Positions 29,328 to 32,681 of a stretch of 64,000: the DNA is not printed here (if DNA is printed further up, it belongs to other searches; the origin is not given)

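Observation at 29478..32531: F-box/LRR protein carrying a PI3K-type helical signature and a degenerate catalytic-like tail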

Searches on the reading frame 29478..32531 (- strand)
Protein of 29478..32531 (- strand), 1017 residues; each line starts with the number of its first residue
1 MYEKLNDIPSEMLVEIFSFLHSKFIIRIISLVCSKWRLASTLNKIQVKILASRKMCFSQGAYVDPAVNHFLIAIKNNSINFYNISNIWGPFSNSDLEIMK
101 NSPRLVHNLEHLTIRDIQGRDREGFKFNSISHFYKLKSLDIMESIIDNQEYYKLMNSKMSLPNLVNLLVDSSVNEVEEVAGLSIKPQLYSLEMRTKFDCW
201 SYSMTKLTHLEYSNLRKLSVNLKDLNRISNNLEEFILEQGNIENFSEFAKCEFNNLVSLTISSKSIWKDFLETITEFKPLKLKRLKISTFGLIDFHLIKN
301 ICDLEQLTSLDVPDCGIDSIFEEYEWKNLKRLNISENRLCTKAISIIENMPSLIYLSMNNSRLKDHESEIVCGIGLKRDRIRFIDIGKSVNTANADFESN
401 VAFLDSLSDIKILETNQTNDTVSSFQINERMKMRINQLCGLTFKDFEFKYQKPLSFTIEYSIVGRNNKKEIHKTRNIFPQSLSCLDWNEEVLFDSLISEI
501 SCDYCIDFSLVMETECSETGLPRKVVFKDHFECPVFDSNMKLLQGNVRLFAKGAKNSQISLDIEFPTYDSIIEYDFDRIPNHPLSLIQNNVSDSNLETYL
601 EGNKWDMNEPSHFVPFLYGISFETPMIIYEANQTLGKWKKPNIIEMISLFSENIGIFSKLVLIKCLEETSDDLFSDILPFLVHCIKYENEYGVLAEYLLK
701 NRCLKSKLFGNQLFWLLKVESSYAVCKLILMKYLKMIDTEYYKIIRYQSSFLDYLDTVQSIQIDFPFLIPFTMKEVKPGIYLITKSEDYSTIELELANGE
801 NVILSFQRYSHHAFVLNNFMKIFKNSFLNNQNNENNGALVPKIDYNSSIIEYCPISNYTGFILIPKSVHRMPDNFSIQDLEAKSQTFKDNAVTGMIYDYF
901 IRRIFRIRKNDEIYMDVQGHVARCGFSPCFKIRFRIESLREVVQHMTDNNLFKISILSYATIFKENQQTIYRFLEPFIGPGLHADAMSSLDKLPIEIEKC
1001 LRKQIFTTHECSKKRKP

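Call 3: search_protein_families(library=pfam, proteins=[window:29478-32531:-], max_evalue=10)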
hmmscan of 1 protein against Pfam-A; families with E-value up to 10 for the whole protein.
window:29478-32531:- (1017 aa): 12 families
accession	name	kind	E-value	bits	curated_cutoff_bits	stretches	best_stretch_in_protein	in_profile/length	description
PF00613.26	PI3Ka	-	3e-13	50.1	31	1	607-723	41-158/185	Phosphoinositide 3-kinase family, accessory domain (PIK domain)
PF12937.12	F-box-like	-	6.5e-06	26.3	24.3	1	5-39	1-34/47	F-box-like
PF00646.38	F-box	-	0.001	19.3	20.5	1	5-41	1-36/43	F-box domain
PF23598.1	LRR_14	-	0.001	18.3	40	2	283-423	50-182/353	Leucine-rich repeat region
PF25013.1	LRR_Zer-1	-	0.018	15.6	27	2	106-167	29-84/137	Zer-1-like, Leucine-rich repeats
PF00560.39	LRR_1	-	0.024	15.1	20.6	1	328-350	1-23/23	Leucine Rich Repeat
PF13855.12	LRR_8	-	0.041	14.1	27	1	306-363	2-61/61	Leucine rich repeat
PF23952.1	LRR_EndoS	-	0.069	13.8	27.9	1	237-337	30-116/116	Endo-beta-N-acetylglucosaminidase EndoS LRR domain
PF21593.2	DUF6853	-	0.071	14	27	1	209-258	59-108/120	Family of unknown function (DUF6853)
PF12799.13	LRR_4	-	0.096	13.4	27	2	327-365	1-38/44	Leucine Rich repeats (2 copies)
PF01540.21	Lipoprotein_7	-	0.22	12.4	24.1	1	212-277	37-100/112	Adhesin lipoprotein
PF14580.12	LRR_9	-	4.7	7.2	30.5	1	298-365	34-102/175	Leucine-rich repeat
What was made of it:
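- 32409..32519 (-): F-box, residues 5-41 (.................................). PF12937 scores 26.3 bits against 24.3; PF00646 scores 19.3 against 20.5 (call 3).
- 31374..32216 (-): Leucine-rich-repeat solenoid, about residues 106-386. Pfam LRR families are all below cut-off; the best is LRR_14 at 18.3 against 40 (call 3).
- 30267..30749 (-): PI3K helical (PIK accessory) domain, about residues 595-755. PF00613 scores 50.1 bits against 31 (call 3).
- On F-box proteins (SCF substrate receptors): PF00646 scores 19.3 against 20.5, just below (call 3).
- On FBXL subfamily (F-box + LRR): Every Pfam LRR family is below its cut-off; the best is LRR_14 at 18.3 against 40 (call 3).
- On Class I PI3K: There are no such Pfam hits (call 3).
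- Closest known: FBXL-type F-box proteins. Different: The LRRs are too divergent to pass any Pfam LRR cut-off (call 3).
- Checked: Classic F-box PF00646 scores 19.3 against 20.5, just below (call 3). PI3Ka: PF00613 scores 50.1 bits against a cut-off of 31, E 3e-13, at residues 607-723 (call 3). Every LRR Pfam family is below its cut-off (call 3).
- Domains: F-box and PI3Ka are above Pfam cut-offs (call 3). LRR Pfam scores are sub-threshold (call 3).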

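Call 4: search_solved_structures(query=window:29478-32531:-, max_evalue=1, show_alignments=3)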
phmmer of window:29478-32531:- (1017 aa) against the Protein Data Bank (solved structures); distinct sequences matched with E-value up to 1: 52.
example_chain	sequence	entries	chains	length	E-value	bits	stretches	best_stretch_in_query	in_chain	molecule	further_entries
2jqd_A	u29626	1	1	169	0.02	16.2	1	280-367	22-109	Acidic leucine-rich nuclear phosphoprotein 32 family member A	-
2je0_A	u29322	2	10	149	0.027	15.7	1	303-401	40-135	ACIDIC LEUCINE-RICH NUCLEAR PHOSPHOPROTEIN 32 FAMILY MEMBER A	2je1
4xos_A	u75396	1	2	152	0.028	15.7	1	303-401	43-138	Acidic leucine-rich nuclear phosphoprotein 32 family member A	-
1e7u_A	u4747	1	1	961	0.052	14.8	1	660-763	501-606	PHOSPHATIDYLINOSITOL 3-KINASE CATALYTIC SUBUNIT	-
1e7v_A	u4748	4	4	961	0.052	14.8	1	660-763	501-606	PHOSPHATIDYLINOSITOL 3-KINASE CATALYTIC SUBUNIT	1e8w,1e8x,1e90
4bfr_A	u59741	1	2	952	0.058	14.6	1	636-760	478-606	PHOSPHATIDYLINOSITOL 4,5-BISPHOSPHATE 3-KINASE CATALYTIC S SUBUNIT BETA ISOFORM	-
2ell_A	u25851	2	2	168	0.059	14.6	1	306-367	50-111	Acidic leucine-rich nuclear phosphoprotein 32 family member B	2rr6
8aj8_A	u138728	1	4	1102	0.062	14.5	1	660-763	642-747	Phosphatidylinositol 4,5-bisphosphate 3-kinase catalytic subunit gamma isoform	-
8so9_A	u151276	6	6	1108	0.062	14.5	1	660-763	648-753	phosphatidylinositol-4,5-bisphosphate 3-kinase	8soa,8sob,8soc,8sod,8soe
2y3a_A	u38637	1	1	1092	0.07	14.4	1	636-760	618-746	PHOSPHATIDYLINOSITOL-4,5-BISPHOSPHATE 3-KINASE CATALYTIC SUBUNIT BETA ISOFORM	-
6xzq_G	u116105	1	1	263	0.097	13.9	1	303-401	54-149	Acidic leucine-rich nuclear phosphoprotein 32 family member A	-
8rmr_G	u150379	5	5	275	0.11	13.8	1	303-401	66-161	Acidic leucine-rich nuclear phosphoprotein 32 family member A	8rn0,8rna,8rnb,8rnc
6xrl_A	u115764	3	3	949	0.12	13.6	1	660-722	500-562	Phosphatidylinositol 4,5-bisphosphate 3-kinase catalytic subunit gamma isoform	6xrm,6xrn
3l54_A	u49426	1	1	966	0.12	13.6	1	660-722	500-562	Phosphatidylinositol-4,5-bisphosphate 3-kinase catalytic subunit gamma isoform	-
3nzs_A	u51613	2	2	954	0.12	13.6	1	660-722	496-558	Phosphatidylinositol-4,5-bisphosphate 3-kinase catalytic subunit gamma isoform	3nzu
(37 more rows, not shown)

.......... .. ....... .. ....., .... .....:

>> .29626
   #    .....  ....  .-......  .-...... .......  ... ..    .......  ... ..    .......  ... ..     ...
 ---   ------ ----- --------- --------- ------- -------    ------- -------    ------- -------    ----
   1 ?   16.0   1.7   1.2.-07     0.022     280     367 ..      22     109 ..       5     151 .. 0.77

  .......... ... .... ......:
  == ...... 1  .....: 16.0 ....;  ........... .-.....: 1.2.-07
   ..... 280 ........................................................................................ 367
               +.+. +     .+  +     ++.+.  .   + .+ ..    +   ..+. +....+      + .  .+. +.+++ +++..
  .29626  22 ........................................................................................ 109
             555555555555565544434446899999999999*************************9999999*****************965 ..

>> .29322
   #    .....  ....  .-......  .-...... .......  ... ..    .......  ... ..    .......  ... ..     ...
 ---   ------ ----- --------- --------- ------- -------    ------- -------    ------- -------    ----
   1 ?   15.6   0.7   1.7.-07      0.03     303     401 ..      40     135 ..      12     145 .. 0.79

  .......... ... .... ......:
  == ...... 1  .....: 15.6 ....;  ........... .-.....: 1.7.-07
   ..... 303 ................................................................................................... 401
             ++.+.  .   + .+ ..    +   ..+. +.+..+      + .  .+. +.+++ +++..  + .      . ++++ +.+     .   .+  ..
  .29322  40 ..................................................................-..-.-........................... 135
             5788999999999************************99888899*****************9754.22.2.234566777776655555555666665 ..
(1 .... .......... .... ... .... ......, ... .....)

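Call 8: find_homologous_proteins(query=window:29478-32531:-, max_evalue=0.001)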
Query window:29478-32531:- (1017 aa): 1 proteins with E <= 0.001 among 8000 candidates.
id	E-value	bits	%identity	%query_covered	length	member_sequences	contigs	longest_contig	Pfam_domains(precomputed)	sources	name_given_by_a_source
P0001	0.0e+0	2182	100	95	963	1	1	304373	PF00613.27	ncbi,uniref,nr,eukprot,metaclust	ncbi:predicted protein [Naegleria gruberi]|uniref:Predicted protein n=1 Tax=Naegleria gruberi TaxID=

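Call 23: search_protein_representatives(protein=window:29478-32531:-)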
Query: 1017 residues. Proteins with E-value up to 0.001 (for the whole library): 18; up to 1e-10: 4; up to 1e-30: 3. The best 18 are listed.
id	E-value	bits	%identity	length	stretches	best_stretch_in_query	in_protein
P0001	0.0e+00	2181.6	100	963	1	55-1017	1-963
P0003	4.1e-71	256.8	35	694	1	319-976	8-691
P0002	1.1e-66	242.2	43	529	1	485-927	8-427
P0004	2.2e-30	122.0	38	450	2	5-220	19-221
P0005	2.0e-10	55.9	32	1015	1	607-753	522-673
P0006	1.2e-08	50.1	35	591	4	281-363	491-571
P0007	3.3e-06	42.0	24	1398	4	270-375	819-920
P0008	2.3e-05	39.2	35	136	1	5-143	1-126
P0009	2.4e-05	39.1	33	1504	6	306-365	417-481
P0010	3.8e-05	38.5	29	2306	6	252-365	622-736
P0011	4.3e-05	38.3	30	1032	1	617-758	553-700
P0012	6.3e-05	37.7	25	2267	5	203-370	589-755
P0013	7.1e-05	37.6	31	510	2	182-370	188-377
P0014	9.8e-05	37.1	29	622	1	614-722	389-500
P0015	1.1e-04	37.0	26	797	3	230-365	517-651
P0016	3.0e-04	35.5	26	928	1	593-722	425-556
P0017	5.9e-04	34.5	28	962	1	610-725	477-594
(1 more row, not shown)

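Call 25: list_cluster_members(proteins=[P0003, P0004, P0008, P0005, P0002, P0011, P0014])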
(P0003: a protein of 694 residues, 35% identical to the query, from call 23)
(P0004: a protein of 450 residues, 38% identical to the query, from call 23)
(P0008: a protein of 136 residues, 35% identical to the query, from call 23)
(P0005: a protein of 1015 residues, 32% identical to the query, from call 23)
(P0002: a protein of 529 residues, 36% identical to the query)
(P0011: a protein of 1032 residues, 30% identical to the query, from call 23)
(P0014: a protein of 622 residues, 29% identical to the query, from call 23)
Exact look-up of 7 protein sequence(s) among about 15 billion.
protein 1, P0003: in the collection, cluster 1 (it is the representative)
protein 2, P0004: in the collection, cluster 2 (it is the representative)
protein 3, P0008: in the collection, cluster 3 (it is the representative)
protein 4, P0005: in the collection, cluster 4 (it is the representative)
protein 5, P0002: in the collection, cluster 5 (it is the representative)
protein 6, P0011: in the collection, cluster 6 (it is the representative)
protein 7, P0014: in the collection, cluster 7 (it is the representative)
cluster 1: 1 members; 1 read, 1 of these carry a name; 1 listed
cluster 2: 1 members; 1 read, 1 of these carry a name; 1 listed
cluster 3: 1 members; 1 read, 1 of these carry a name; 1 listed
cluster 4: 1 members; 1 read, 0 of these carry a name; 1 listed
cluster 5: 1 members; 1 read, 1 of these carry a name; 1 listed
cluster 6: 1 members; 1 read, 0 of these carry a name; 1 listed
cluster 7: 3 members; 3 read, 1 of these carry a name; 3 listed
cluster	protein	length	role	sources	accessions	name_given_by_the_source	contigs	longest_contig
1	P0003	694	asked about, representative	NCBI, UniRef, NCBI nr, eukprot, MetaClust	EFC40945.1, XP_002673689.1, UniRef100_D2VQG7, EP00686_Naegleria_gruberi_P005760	phosphatidylinositol 3-kinase [Naegleria gruberi] | Phosphatidylinositol 3-kinase n=1 Tax=Naegleria gruberi TaxID=5762 RepID=D2VQG7_NAEGR | XP_002673689.1 phosphatidylinositol 3-kinase [Naegleria gruberi strain NEG-M]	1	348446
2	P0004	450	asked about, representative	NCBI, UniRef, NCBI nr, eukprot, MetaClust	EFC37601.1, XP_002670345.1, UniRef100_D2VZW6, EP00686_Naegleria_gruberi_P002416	hypothetical protein NAEGRDRAFT_53605 [Naegleria gruberi] | F-box domain-containing protein n=1 Tax=Naegleria gruberi TaxID=5762 RepID=D2VZW6_NAEGR | uncharacterized protein NAEGRDRAFT_53605 [Naegleria gruberi]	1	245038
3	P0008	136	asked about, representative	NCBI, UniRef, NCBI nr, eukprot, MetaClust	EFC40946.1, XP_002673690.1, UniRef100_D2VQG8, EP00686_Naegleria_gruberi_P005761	predicted protein [Naegleria gruberi] | Predicted protein n=1 Tax=Naegleria gruberi TaxID=5762 RepID=D2VQG8_NAEGR | uncharacterized protein NAEGRDRAFT_80870 [Naegleria gruberi]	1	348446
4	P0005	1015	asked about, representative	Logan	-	-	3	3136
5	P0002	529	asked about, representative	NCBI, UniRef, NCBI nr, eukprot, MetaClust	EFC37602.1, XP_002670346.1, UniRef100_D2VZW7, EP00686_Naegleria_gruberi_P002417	predicted protein [Naegleria gruberi] | Predicted protein n=1 Tax=Naegleria gruberi TaxID=5762 RepID=D2VZW7_NAEGR | uncharacterized protein NAEGRDRAFT_74644 [Naegleria gruberi]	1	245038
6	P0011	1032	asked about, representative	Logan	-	-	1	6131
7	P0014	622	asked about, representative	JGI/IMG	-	phosphatidylinositol-4,5-bisphosphate 3-kinase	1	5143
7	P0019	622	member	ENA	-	-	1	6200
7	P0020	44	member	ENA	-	-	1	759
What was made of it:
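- The paralogues are annotated as pairs of adjacent genes (call 25).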

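Call 29: find_homologous_proteins(query=A3, max_evalue=0.001)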
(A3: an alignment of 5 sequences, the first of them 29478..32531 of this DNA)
Query A3 (5 sequences) (1017 aa, profile of the alignment): 4 proteins with E <= 0.001 among 8000 candidates.
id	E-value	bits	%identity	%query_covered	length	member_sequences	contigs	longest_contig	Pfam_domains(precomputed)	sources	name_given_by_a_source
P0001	2.7e-272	924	100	95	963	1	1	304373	PF00613.27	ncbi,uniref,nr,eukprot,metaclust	ncbi:predicted protein [Naegleria gruberi]|uniref:Predicted protein n=1 Tax=Naegleria gruberi TaxID=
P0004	1.2e-77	280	33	41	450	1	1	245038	PF00646.39,PF25013.1,PF12937.13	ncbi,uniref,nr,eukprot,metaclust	ncbi:hypothetical protein NAEGRDRAFT_53605 [Naegleria gruberi]|uniref:F-box domain-containing protei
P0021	1.7e-7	49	31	7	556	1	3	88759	PF23598.2,PF13516.13,PF24758.2,PF00560.40,PF12799.14,PF25013.1,PF13855.13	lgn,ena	-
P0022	1.0e-6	46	37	5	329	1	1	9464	PF13516.13,PF00646.39,PF00560.40,PF12799.14,PF13855.13,PF12937.13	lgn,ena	-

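Call 30: find_encoding_contigs(protein=P0001, flank=2000, max_places=3)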
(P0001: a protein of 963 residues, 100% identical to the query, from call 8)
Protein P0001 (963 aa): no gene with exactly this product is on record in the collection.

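Call 51: list_cluster_members(proteins=[P0001, P0021, P0022, P0016, P0017])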
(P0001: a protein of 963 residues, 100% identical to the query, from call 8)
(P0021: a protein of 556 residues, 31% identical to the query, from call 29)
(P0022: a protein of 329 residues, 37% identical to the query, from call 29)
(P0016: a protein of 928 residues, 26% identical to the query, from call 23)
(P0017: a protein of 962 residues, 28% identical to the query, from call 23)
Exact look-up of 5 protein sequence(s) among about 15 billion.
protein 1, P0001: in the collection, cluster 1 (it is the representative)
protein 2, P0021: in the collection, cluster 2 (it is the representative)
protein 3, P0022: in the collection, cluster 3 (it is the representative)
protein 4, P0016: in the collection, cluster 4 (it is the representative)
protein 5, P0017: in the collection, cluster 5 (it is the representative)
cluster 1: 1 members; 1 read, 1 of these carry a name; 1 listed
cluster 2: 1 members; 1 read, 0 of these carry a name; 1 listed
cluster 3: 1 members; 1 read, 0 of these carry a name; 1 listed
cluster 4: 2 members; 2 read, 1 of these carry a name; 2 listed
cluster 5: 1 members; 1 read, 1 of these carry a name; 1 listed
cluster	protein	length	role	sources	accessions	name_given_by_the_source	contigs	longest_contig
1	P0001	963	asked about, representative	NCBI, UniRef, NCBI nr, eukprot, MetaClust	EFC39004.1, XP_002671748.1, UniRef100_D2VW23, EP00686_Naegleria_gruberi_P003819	predicted protein [Naegleria gruberi] | Predicted protein n=1 Tax=Naegleria gruberi TaxID=5762 RepID=D2VW23_NAEGR | uncharacterized protein NAEGRDRAFT_52708 [Naegleria gruberi]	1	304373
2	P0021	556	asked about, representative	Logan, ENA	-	-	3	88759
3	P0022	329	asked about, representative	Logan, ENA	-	-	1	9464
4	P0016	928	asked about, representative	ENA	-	-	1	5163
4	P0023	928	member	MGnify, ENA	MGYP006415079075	CR=1 FL=1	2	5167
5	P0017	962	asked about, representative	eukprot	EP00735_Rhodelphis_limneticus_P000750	TRINITY_DN11275_c0_g1::TRINITY_DN11275_c0_g1_i1::g.762::m.762 ...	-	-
